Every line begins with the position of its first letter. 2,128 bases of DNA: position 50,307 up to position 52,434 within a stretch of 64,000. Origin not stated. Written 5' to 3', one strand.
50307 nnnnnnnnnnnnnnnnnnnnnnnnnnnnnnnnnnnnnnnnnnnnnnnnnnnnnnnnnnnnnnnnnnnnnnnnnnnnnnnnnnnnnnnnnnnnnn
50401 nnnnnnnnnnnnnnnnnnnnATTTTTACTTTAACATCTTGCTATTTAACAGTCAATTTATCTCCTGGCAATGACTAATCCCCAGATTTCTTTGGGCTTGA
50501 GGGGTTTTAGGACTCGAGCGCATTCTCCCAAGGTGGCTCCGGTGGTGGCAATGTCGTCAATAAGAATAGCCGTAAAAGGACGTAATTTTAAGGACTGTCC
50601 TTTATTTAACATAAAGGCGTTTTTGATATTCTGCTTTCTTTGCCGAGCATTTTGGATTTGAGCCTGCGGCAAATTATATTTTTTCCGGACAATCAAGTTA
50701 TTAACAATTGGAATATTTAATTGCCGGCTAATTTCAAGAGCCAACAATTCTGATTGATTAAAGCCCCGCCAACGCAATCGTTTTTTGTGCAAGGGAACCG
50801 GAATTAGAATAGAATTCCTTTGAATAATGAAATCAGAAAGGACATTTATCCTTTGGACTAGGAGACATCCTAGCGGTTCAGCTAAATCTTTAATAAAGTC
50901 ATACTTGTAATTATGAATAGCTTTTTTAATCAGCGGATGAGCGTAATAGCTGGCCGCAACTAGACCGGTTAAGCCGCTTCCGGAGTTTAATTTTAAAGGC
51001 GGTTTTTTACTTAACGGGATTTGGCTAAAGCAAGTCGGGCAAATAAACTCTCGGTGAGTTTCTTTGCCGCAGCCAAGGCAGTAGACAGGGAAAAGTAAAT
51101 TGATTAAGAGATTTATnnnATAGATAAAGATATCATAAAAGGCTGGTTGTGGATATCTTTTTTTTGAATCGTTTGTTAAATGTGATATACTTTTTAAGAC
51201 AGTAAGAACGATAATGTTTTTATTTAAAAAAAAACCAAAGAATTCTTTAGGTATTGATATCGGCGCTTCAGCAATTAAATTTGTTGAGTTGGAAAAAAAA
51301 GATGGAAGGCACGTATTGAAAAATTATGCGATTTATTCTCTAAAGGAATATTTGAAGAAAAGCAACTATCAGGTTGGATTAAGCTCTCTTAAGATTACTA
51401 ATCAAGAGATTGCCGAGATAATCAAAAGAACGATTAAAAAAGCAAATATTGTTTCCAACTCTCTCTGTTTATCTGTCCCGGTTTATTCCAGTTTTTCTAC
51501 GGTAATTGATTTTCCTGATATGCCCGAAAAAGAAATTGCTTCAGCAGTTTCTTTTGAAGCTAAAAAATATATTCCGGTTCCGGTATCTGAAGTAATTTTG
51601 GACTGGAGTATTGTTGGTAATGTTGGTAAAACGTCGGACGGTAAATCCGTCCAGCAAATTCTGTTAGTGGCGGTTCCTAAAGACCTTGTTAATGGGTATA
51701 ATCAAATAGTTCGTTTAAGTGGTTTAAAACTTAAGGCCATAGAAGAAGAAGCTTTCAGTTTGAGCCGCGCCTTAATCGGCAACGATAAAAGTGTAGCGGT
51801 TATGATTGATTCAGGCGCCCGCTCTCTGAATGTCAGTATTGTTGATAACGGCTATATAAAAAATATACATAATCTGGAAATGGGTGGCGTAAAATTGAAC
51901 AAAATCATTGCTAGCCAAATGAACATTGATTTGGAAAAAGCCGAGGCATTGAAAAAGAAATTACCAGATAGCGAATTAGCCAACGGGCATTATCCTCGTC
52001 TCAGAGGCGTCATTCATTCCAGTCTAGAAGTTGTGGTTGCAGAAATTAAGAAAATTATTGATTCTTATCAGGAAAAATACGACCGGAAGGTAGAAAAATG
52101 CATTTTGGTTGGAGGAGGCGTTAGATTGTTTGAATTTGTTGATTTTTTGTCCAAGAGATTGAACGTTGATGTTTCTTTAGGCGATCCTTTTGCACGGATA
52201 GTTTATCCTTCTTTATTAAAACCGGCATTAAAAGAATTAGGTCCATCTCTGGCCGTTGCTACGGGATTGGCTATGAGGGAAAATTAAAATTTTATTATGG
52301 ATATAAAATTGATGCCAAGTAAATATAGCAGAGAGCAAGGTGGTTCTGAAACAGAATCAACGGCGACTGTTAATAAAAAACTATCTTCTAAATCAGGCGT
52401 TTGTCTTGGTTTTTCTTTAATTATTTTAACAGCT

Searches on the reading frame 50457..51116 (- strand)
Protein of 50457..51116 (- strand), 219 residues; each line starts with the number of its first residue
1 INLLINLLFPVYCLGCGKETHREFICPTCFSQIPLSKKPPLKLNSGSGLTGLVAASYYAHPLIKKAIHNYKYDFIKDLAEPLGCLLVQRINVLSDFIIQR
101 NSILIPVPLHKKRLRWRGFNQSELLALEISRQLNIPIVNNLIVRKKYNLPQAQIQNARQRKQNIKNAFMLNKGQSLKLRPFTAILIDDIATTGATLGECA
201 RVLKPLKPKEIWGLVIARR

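Call 78: search_protein_families(library=pfam, proteins=[window:50457-51116:-], max_evalue=0.00001)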
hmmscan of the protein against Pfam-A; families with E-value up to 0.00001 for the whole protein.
window:50457-51116:- (219 aa): 1 family
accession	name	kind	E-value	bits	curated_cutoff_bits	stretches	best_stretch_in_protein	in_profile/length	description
PF18912.6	DZR_2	-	4.1e-06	27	27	1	4-36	1-35/56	Double zinc ribbon domain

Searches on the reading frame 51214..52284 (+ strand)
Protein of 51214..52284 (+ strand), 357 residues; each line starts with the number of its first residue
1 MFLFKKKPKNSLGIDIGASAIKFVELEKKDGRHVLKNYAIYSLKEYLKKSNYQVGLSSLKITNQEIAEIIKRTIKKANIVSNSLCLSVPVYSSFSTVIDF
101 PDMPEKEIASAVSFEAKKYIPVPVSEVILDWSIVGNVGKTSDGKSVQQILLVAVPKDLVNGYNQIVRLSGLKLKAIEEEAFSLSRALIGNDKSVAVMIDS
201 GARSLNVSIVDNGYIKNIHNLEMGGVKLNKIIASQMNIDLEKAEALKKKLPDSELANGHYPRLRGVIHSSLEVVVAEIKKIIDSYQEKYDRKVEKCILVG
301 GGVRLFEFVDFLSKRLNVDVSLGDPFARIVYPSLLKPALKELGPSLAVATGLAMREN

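Call 78: search_protein_families(library=pfam, proteins=[window:51214-52284:+], max_evalue=0.00001)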
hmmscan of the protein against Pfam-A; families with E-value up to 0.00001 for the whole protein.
window:51214-52284:+ (357 aa): 2 families
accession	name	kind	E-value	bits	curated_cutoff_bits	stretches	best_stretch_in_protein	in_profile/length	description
PF11104.14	PilM_2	-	9.8e-40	137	27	1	13-356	1-339/340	Type IV pilus assembly protein PilM;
PF14450.12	FtsA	-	2.5e-09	38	31.8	1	196-326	1-113/127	Cell division protein FtsA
